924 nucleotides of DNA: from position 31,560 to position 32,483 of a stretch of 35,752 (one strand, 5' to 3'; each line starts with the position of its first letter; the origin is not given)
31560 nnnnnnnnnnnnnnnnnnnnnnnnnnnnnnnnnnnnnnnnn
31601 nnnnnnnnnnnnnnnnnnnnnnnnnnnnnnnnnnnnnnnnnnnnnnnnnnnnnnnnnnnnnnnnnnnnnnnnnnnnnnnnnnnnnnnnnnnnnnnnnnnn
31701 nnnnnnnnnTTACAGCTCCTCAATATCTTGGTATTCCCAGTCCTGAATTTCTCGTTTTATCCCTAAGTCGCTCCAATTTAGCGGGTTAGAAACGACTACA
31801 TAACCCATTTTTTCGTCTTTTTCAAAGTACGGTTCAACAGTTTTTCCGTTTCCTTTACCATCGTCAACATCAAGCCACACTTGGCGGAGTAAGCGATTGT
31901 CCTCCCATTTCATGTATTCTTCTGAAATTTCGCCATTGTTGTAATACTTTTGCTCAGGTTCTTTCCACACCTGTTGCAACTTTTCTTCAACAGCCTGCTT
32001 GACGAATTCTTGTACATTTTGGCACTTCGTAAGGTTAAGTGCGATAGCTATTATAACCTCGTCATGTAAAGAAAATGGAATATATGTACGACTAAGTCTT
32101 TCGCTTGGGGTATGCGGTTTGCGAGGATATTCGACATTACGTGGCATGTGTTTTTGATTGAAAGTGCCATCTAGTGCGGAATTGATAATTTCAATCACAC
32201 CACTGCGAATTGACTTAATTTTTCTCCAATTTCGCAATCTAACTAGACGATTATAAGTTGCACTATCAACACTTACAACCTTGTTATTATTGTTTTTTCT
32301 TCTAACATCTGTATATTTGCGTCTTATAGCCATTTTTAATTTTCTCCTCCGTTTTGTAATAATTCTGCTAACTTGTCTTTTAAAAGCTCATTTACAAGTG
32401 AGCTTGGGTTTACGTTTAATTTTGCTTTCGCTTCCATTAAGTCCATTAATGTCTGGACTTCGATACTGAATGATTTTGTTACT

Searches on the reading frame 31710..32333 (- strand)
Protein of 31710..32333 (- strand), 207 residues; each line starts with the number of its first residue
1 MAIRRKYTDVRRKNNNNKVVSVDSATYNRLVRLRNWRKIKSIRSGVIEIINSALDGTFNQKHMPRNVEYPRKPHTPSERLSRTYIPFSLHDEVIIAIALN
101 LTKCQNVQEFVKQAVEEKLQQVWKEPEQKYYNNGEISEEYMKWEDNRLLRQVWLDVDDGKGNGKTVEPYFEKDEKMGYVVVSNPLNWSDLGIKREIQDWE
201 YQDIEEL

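Call 10: search_protein_families(library=pfam, max_evalue=0.01, proteins=[window:31710-32333:-])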
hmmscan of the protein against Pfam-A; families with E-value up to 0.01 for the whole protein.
window:31710-32333:- (207 aa): 0 families

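Call 17: find_related_loci(query=window:31710-32333:-, collection=viral_contigs, flank=4000)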
Query window:31710-32333:- (207 aa) in viral_contigs; peptide patterns used: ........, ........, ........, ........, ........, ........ (x = any residue, [..] = any of these).
7 stretches matched a pattern, but none encodes a relative of the query by tblastn (E <= 1e-3).

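Call 20: find_homologous_proteins(query=window:31710-32330:-, max_evalue=0.001)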
Query window:31710-32330:- (206 aa): 8 proteins with E <= 0.001 among 66 candidates.
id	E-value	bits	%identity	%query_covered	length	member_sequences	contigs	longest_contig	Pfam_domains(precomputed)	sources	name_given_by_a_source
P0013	4.3e-134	462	100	100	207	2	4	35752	-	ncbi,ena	-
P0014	6.7e-117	406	89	92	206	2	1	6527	-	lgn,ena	-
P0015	1.2e-58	216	54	99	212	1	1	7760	-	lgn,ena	-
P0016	8.0e-58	213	56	99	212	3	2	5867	-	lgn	-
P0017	9.3e-53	197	51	99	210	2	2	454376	-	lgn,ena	-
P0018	1.8e-52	196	52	99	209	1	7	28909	-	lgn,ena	-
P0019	2.8e-49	185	51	99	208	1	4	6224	-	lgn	-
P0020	3.3e-49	185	51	99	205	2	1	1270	-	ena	-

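Call 23: find_encoding_contigs(protein=P0017, flank=5000, max_places=4)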
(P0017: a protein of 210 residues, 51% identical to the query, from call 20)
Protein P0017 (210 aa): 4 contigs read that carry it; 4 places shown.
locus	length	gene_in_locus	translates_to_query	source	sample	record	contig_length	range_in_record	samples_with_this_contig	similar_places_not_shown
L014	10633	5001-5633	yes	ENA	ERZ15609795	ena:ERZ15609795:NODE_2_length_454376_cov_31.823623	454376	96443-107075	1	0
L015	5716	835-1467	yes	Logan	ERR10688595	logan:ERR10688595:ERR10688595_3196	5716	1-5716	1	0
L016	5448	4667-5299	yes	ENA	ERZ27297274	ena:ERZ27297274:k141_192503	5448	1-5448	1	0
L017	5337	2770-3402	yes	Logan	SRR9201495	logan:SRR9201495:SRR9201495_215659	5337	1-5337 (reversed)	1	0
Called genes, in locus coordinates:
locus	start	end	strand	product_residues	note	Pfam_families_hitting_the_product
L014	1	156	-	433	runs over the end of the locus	-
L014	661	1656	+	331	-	-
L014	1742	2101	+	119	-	-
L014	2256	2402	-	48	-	-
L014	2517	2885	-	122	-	PF01638:HxlR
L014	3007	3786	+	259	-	PF13483:Lactamase_B_3 (weak), PF12706:Lactamase_B_2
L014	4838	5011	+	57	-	-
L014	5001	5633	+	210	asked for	-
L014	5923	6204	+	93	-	-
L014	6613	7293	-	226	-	PF00589:Phage_integrase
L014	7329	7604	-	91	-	-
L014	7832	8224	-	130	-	PF12844:HTH_19, PF13560:HTH_31, PF01381:HTH_3 (weak)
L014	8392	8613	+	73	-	-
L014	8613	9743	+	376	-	PF14657:Arm-DNA-bind_4 (weak), PF00589:Phage_integrase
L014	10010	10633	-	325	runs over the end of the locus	PF20469:OLD-like_TOPRIM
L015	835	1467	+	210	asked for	-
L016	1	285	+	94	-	?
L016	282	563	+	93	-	-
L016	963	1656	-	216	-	PF00239:Resolvase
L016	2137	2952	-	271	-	PF13730:HTH_36, PF08279:HTH_11 (faint)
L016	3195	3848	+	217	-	-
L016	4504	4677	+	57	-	-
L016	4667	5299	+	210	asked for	-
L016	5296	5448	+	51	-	?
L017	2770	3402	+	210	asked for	-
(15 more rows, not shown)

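Call 26: find_encoding_contigs(protein=P0015, flank=5000, max_places=4)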
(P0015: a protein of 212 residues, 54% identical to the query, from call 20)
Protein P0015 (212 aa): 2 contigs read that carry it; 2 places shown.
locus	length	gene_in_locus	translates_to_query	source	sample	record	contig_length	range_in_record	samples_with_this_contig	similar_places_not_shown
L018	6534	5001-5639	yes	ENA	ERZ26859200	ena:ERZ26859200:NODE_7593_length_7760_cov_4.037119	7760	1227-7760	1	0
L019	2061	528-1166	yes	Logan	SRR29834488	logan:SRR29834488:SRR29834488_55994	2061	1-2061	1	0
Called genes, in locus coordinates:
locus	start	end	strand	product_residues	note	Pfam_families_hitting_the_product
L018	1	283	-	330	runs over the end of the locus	PF02498:Bro-N (faint), PF13310:Virulence_RhuM, PF02661:Fic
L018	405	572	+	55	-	-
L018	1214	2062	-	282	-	PF00248:Aldo_ket_red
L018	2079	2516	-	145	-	PF12802:MarR_2, PF01047:MarR (faint)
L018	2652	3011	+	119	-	PF25917:BSH_RND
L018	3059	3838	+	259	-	PF13483:Lactamase_B_3 (weak), PF12706:Lactamase_B_2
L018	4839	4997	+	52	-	-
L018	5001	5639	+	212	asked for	-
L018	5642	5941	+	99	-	-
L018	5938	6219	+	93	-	-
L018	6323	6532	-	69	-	?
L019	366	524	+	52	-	-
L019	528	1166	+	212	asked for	-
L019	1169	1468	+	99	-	-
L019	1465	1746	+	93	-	-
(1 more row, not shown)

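Call 27: find_encoding_contigs(protein=P0018, flank=5000, max_places=6)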
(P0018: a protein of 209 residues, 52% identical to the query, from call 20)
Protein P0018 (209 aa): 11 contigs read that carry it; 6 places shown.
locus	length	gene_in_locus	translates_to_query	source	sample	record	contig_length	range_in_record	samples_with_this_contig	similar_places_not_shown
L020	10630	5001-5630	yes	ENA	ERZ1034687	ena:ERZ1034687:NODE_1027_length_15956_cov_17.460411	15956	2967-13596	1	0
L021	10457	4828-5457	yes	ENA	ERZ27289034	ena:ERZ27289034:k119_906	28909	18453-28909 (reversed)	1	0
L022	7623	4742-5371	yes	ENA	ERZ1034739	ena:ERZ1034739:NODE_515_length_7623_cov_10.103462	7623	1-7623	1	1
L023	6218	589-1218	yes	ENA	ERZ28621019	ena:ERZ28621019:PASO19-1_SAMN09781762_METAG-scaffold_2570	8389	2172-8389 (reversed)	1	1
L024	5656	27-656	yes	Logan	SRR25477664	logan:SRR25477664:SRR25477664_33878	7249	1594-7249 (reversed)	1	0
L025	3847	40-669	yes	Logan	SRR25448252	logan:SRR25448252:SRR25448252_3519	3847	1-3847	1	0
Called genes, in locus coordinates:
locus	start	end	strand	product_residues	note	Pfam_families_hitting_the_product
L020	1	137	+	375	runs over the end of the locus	PF01266:DAO (weak), PF03486:HI0933_like, PF07992:Pyr_redox_2 (weak), PF13450:NAD_binding_8 (weak), PF13738:Pyr_redox_3 (faint), PF22780:HI0933_like_1st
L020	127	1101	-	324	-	-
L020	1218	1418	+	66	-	PF01381:HTH_3 (weak), PF13443:HTH_26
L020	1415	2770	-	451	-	-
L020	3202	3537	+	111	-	-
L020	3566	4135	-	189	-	-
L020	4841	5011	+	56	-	-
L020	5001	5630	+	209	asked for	-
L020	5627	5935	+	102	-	-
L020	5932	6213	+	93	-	-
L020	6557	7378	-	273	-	-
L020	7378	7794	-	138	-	-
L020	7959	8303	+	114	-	PF12844:HTH_19, PF13560:HTH_31, PF01381:HTH_3, PF13443:HTH_26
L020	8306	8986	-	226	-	PF00589:Phage_integrase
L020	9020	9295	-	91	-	-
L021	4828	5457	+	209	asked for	-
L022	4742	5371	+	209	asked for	-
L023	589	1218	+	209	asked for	-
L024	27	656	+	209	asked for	-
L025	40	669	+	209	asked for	-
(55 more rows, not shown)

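Call 28: find_encoding_contigs(protein=P0019, flank=5000, max_places=4)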
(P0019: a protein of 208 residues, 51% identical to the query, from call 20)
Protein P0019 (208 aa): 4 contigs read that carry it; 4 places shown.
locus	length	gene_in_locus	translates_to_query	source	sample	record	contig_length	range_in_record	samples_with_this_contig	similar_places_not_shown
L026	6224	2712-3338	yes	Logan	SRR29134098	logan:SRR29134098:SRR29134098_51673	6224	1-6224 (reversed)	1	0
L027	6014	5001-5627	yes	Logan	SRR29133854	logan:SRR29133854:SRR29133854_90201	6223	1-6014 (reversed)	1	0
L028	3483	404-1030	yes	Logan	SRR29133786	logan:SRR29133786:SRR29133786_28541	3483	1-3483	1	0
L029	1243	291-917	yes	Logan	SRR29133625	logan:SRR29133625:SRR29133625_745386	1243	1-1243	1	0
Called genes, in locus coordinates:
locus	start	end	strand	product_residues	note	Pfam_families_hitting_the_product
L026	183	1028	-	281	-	PF13730:HTH_36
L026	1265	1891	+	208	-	PF25014:NET2A (faint)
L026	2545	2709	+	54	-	-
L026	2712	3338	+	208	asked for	-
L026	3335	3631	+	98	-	-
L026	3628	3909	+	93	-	-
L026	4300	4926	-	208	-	PF00239:Resolvase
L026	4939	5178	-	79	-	-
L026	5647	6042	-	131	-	PF21716:dnstrm_HI1420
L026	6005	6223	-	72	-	?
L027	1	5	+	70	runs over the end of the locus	?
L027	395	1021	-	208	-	PF00239:Resolvase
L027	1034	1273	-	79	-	-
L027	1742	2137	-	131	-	PF21716:dnstrm_HI1420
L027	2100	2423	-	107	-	-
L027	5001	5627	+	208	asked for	-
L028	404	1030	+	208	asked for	-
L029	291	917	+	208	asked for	-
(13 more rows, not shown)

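Call 32: find_related_loci(query=A3, collection=genome_contigs, flank=6000)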
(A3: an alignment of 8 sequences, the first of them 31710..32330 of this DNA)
Query A3 (206 aa) in genome_contigs; peptide patterns used: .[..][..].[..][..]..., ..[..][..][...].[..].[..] (x = any residue, [..] = any of these).
33 stretches matched a pattern, but none encodes a relative of the query by tblastn (E <= 1e-3).

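Call 34: find_related_loci(query=A3, collection=metagenome_contigs, flank=3000)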
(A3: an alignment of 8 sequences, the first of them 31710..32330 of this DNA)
Query A3 (206 aa) in metagenome_contigs; peptide patterns used: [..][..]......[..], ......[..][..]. (x = any residue, [..] = any of these).
250 stretches matched a pattern; 1 encode a relative of the query (tblastn E <= 1e-3); 1 distinct loci.
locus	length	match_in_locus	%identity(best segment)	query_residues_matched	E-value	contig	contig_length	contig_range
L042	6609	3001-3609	52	1-204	5e-61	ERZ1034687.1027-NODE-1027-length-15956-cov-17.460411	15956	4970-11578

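Call 35: find_encoding_contigs(protein=P0014, flank=5000, max_places=4)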
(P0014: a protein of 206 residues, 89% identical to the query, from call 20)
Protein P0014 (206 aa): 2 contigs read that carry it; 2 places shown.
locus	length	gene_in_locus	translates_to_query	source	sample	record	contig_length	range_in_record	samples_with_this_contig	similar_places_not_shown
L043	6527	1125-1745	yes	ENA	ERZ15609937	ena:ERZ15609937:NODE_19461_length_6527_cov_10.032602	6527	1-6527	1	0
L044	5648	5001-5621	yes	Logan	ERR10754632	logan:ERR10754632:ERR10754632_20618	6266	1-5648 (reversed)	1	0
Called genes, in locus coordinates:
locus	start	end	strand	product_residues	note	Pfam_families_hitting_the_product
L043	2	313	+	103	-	?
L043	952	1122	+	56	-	-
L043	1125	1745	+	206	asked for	-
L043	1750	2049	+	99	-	-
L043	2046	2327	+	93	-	-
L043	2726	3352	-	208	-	PF00239:Resolvase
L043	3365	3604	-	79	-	-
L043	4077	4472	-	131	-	PF21716:dnstrm_HI1420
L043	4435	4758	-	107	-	-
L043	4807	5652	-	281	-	PF13730:HTH_36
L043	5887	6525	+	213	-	?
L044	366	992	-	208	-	PF00239:Resolvase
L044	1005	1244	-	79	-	-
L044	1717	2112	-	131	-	PF21716:dnstrm_HI1420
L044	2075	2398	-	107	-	-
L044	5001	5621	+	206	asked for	-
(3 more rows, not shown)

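Call 36: find_encoding_contigs(protein=P0016, flank=5000, max_places=4)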
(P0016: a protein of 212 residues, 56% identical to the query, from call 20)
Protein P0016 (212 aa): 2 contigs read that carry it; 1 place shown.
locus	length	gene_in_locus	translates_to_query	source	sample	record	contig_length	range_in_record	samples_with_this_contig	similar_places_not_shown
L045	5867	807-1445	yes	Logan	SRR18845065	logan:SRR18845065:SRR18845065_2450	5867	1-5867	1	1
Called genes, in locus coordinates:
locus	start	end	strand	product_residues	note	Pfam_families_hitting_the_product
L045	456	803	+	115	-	-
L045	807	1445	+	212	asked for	-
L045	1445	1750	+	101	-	-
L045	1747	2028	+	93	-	-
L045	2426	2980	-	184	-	PF00589:Phage_integrase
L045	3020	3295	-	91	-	-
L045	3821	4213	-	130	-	PF12844:HTH_19, PF13560:HTH_31, PF01381:HTH_3 (weak)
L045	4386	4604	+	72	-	-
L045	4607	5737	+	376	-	PF14657:Arm-DNA-bind_4 (weak), PF13102:Phage_int_SAM_5 (weak), PF14659:Phage_int_SAM_3 (weak), PF00589:Phage_integrase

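Call 43: search_protein_families(library=pfam, max_evalue=5, proteins=[window:31710-32333:-])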
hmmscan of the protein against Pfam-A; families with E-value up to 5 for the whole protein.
window:31710-32333:- (207 aa): 1 family
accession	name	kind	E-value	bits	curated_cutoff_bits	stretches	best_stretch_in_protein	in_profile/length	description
PF08759.17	GT-D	-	0.022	15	27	1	55-151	6-105/225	Glycosyltransferase GT-D fold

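Call 44: search_protein_families(library=padloc, max_evalue=1, proteins=[window:31710-32333:-])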
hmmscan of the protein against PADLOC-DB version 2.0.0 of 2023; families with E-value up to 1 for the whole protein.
window:31710-32333:- (207 aa): 0 families

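Call 45: search_protein_families(library=phrogs, max_evalue=1, proteins=[window:31710-32333:-])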
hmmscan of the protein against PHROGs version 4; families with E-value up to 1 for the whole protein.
window:31710-32333:- (207 aa): 3 families
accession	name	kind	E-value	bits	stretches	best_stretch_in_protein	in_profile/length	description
phrog_10285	-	DNA, RNA and nucleotide metabolism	0.042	13.9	1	6-119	204-306/321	DNA polymerase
phrog_30861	-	unknown function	0.1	13.5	0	112-143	17-46/147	-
phrog_1052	-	head and packaging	0.13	13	1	105-141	118-152/293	head assembly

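Call 52: predict_structure(alignment_id=A3)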
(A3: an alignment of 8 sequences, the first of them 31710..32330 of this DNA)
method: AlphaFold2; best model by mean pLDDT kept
length: 206 residues; sequences in the alignment: 8
mean_pLDDT: 63.3   pTM: 0.54
mean pLDDT of the five models: 63.3, 60.4, 55.0, 45.1, 39.6
residues with pLDDT >= 90: 0; 70-90: 86; 50-70: 70; < 50: 50
segments of 3 or more residues with pLDDT < 50: 1-19, 79-81, 158-161, 183-206
pLDDT, mean of each block of 10 residues (from residue 1): 34 39 76 72 80 81 68 58 67 84 84 82 67 74 67 55 58 63 42 34 31
secondary structure, 60 per line:
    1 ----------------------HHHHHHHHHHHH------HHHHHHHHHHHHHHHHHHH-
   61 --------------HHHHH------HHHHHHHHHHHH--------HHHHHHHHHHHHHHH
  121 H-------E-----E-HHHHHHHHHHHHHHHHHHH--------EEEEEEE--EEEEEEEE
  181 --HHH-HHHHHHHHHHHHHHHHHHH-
elements in order: H23-34 H41-59 H75-79 H86-97 H106-121 H137-155 E164-170 E173-180 H187-205

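Call 54: fold_search(model_id=the predicted structure, library=pdb)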
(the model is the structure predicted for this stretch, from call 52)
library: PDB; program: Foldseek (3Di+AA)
matches with E <= 10: 66; with E <= 0.001: 0
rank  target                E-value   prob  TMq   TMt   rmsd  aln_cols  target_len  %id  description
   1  5e2q_A                8.4e-01  0.08  0.16  0.06  12.2       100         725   11  Structure of human DPP3 in complex with angiotensin-II (released 2016-04-13)
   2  3tae_D                1.3e+00  0.05  0.14  0.06  15.2       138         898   10  5-hydroxycytosine paired with dAMP in RB69 gp43 (released 2011-11-09)
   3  3fvy                  1.3e+00  0.06  0.17  0.06  17.8       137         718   12  Crystal structure of human Dipeptidyl Peptidase III (released 2009-02-03)
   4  3t6b_A                1.4e+00  0.08  0.17  0.06  12.2       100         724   11  Structure of human DPPIII in complex with the opioid peptide Tynorphin, at 2.4 Angstroms (released 2012-04-04)
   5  7t14_A                1.7e+00  0.07  0.21  0.20  11.7       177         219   12  Hexameric SIVmac CA (released 2022-10-19)
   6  3t6j_A                2.7e+00  0.05  0.16  0.06  13.4       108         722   11  Structure of human DPPIII in complex with the opioid peptide Tynorphin, at 3.0 Angstroms (released 2012-04-04)
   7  4fjn_A                3.0e+00  0.03  0.12  0.05  15.0       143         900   10  RB69 DNA polymerase ternary complex with dTTP/dA (released 2012-12-19)
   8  9n6v_SY               3.0e+00  0.02  0.14  0.13  20.1       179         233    9  SSU processome maturation and disassembly, State A (released 2025-11-05)
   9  7vsr_M                3.2e+00  0.03  0.17  0.13  17.6       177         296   11  Structure of McrBC (stalkless mutant) (released 2023-02-15)
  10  9fqr_EU               4.5e+00  0.02  0.13  0.15  19.6       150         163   17  96-nm repeat of axonemal doublet microtubules from bovine sperm (released 2025-03-26)
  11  7sb2_A                4.7e+00  0.01  0.13  0.10  23.3       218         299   10  Structure of the periplasmic domain of GldM from Capnocytophaga canimorsus (released 2022-03-23)
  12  9ut3_B                4.7e+00  0.01  0.13  0.07  18.6       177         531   10  The helicase module of the helicase-primase complex from HHV1 bound with ssDNA and amenamevir (released 2026-04-08)
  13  8sua                  5.0e+00  0.02  0.13  0.14  18.4       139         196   11  Structure of M. baixiangningiae DarR-ligand complex (released 2023-11-01)
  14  5k7z_A                5.0e+00  0.02  0.14  0.15  18.6       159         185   12  Crystal structure of AibR in complex with isovaleryl coenzyme A and operator DNA (released 2016-12-28)
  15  7cq5_A                5.0e+00  0.01  0.11  0.10  16.0       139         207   14  Structure of the human CLCN7-OSTM1 complex with ATP (released 2020-11-11)
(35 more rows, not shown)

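Call 64: search_dna_similar(query=window:31710-32330:-, collection=plasmids, mode=protein, max_evalue=0.01)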
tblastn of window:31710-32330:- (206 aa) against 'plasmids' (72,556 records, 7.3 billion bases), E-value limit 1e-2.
No match.

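Call 65: search_dna_similar(query=window:31710-32330:-, collection=phages, mode=protein, max_evalue=0.01)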
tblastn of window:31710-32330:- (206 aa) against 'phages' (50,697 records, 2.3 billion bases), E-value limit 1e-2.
No match.

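Call 66: search_protein_families(library=pfam, max_evalue=0.1, proteins=[L026:183-1028:-, L026:1265-1891:+, L026:4939-5178:-, L026:4300-4926:-, L016:3195-3848:+, L016:2137-2952:-, L014:8392-8613:+, L045:2426-2980:-])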
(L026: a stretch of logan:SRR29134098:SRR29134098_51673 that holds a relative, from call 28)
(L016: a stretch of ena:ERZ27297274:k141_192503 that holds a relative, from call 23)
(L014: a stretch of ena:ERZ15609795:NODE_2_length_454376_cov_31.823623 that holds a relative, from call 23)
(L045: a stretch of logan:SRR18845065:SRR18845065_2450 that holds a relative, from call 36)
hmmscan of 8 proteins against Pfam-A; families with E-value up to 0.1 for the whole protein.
L026:183-1028:- (281 aa): 7 families
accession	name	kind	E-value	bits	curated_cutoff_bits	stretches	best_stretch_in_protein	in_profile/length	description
PF13730.12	HTH_36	-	6.5e-08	32.7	25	1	35-85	2-53/55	Helix-turn-helix domain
PF21984.2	DnaD_N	-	0.00028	21.5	27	1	32-105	10-84/101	DnaD N-terminal domain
PF10119.14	MethyTransf_Reg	-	0.024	15.8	25.5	0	192-248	21-78/84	Predicted methyltransferase regulatory domain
PF00195.25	Chal_sti_synt_N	-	0.024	14.5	27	1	32-68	143-179/225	Chalcone and stilbene synthases, N-terminal domain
PF02082.26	Rrf2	-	0.034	14.7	30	1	42-138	10-103/132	Iron-dependent Transcriptional regulator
PF00392.27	GntR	-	0.084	13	27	0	58-88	25-55/64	Bacterial regulatory proteins, gntR family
PF11208.13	DUF2992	-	0.095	13.4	23.8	0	183-238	64-119/132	Protein of unknown function (DUF2992)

L026:1265-1891:+ (208 aa): 15 families
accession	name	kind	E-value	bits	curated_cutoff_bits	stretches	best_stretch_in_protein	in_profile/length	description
PF25014.1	NET2A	-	2.2e-05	24.9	33.1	1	106-188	147-229/235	NET2A-like domain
PF05837.17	CENP-H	-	0.00066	20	29.9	1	80-195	66-181/202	Centromere protein H (CENP-H)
PF04977.20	DivIC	-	0.0011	19.2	28.9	1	99-137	18-57/80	Septum formation initiator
PF11559.13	ADIP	-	0.0014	19.2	34.3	1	108-181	55-128/151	Afadin- and alpha -actinin-Binding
PF25762.1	HAUS1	-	0.0016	18.7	40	1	94-178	96-180/236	HAUS augmin-like complex subunit 1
PF17072.10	Spike_torovirin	-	0.0024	16.4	35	1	40-120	859-938/1272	Torovirinae spike glycoprotein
PF06810.17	Phage_scaffold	-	0.0043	17.5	35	1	90-141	34-80/170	Phage capsid assembly scaffolding protein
PF14932.11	HAUS-augmin3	-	0.0055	16.7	29.4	1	105-184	66-145/260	HAUS augmin-like complex subunit 3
PF25785.1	TPR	-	0.01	16.6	27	1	107-151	2-46/110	Nucleoprotein TPR-like domain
PF08614.16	ATG16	-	0.012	16.2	33.7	1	100-182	90-172/200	Autophagy protein 16 (ATG16)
PF01496.24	V_ATPase_I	-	0.015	13.7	30.7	1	63-174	35-147/815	V-type ATPase 116kDa subunit family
PF24627.1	PUMA_CC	-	0.021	15.2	30.1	1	106-160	16-70/74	PUMA coiled-coil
PF25450.1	Rab11-FIP3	-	0.028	15.2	31.9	1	105-178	54-120/125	Rab11-FIP3-like domain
PF00170.26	bZIP_1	-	0.032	14.8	27.6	1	106-136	27-57/64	bZIP transcription factor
PF10073.14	GapR_DNA-bd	-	0.058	13.4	22.6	0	102-134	3-32/72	GapR-like, DNA-binding domain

L026:4939-5178:- (79 aa): 0 families

L026:4300-4926:- (208 aa): 1 family
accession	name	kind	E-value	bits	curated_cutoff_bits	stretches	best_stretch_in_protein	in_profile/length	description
PF00239.26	Resolvase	-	3e-31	108.9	23.3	1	5-151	1-145/145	Resolvase, N terminal domain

L016:3195-3848:+ (217 aa): 8 families
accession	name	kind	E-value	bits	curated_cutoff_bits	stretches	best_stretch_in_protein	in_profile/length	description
PF06024.17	Orf78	-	7.3e-05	23.4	29.4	1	146-215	19-86/101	Orf78 (ac78)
PF21984.2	DnaD_N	-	0.0018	18.9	27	1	25-88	37-100/101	DnaD N-terminal domain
PF08614.16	ATG16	-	0.0022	18.7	33.7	1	83-191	36-149/200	Autophagy protein 16 (ATG16)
PF13545.12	HTH_Crp_2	-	0.023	15.1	27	1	21-55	20-54/70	Crp-like helix-turn-helix domain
PF08279.18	HTH_11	-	0.028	14.8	25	1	24-56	16-47/55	HTH domain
PF04102.17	SlyX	-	0.03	15.4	30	1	104-154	5-55/67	SlyX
PF06175.17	MiaE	-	0.058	13.6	27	1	98-181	55-138/199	tRNA-(MS[2]IO[6]A)-hydroxylase (MiaE)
PF16046.10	FAM76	-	0.092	12.6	28.5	0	59-179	173-295/298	FAM76 protein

L016:2137-2952:- (271 aa): 17 families
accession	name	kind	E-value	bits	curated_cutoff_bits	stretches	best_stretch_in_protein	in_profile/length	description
PF13730.12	HTH_36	-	2.4e-12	46.9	25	1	35-87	2-53/55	Helix-turn-helix domain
PF08279.18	HTH_11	-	1.6e-05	25.1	25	1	63-96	19-52/55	HTH domain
PF13551.12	HTH_29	-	4.2e-05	24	28.1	1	58-99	13-54/64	Winged helix-turn helix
PF21984.2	DnaD_N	-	4.8e-05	23.9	27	1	34-99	12-75/101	DnaD N-terminal domain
PF08784.17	RPA_C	-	0.00041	21.5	22.6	1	35-89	48-99/106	Replication protein A C terminal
PF13545.12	HTH_Crp_2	-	0.00053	20.3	27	1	44-92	7-56/70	Crp-like helix-turn-helix domain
PF22451.2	NirdL-like_HTH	-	0.0023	17.9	27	1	63-89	20-46/47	Siroheme decarboxylase NirDL-like HTH domain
PF13412.12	HTH_24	-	0.0027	17.7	21.9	1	65-89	23-47/48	Winged helix-turn-helix DNA-binding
PF00392.27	GntR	-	0.0031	17.6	27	1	60-95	25-60/64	Bacterial regulatory proteins, gntR family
PF01325.25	Fe_dep_repress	-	0.0038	17.9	26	1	46-90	9-53/60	Iron dependent repressor, N-terminal DNA binding domain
PF01978.25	TrmB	-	0.004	17.4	25.6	1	33-96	3-59/68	Sugar-specific transcriptional regulator TrmB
PF01047.28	MarR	-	0.014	15.7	24.6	1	61-97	19-55/59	MarR family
PF03428.19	RP-C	-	0.015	15.6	24.4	1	52-91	64-103/175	Replication protein C N-terminal domain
PF12802.13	MarR_2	-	0.017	15.7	27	1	46-89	10-50/61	MarR family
PF01726.22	LexA_DNA_bind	-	0.019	15.2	23.7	1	41-93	9-60/65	LexA DNA binding domain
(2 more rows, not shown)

L014:8392-8613:+ (73 aa): 4 families
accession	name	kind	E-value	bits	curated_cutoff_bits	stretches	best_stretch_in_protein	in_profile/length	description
PF12728.13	HTH_17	-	0.00038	21.1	27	1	16-66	1-50/51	Helix-turn-helix domain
PF06719.19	AraC_N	-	0.054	13.5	24.2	1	33-68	15-50/150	AraC-type transcriptional regulator N-terminus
PF00778.23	DIX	-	0.077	13.3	22.2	0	13-44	22-53/77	DIX domain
PF05339.17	DUF739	-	0.096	13.3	27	0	21-61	11-50/69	Protein of unknown function (DUF739)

L045:2426-2980:- (184 aa): 1 family
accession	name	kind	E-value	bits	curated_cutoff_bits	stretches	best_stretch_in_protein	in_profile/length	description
PF00589.27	Phage_integrase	-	4.1e-23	82.4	27.1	1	11-169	6-167/172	Phage integrase family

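Call 77: search_protein_representatives(alignment_id=A3)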
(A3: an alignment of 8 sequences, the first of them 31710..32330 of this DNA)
Query: 8 sequences, 210 profile positions. Proteins with E-value up to 0.001 (for the whole library): 3; up to 1e-10: 3; up to 1e-30: 3. The best 3 are listed.
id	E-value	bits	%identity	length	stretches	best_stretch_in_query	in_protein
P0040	3.1e-107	373.0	-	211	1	1-209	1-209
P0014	3.0e-100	350.2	-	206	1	1-207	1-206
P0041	1.0e-31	126.3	-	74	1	1-71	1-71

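Call 99: search_dna_similar(query=L016:2137-2952:-, collection=plasmids, mode=protein, max_evalue=0.00001, max_rows=15)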
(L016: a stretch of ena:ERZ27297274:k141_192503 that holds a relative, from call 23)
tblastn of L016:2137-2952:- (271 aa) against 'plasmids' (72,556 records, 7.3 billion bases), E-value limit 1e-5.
No match.
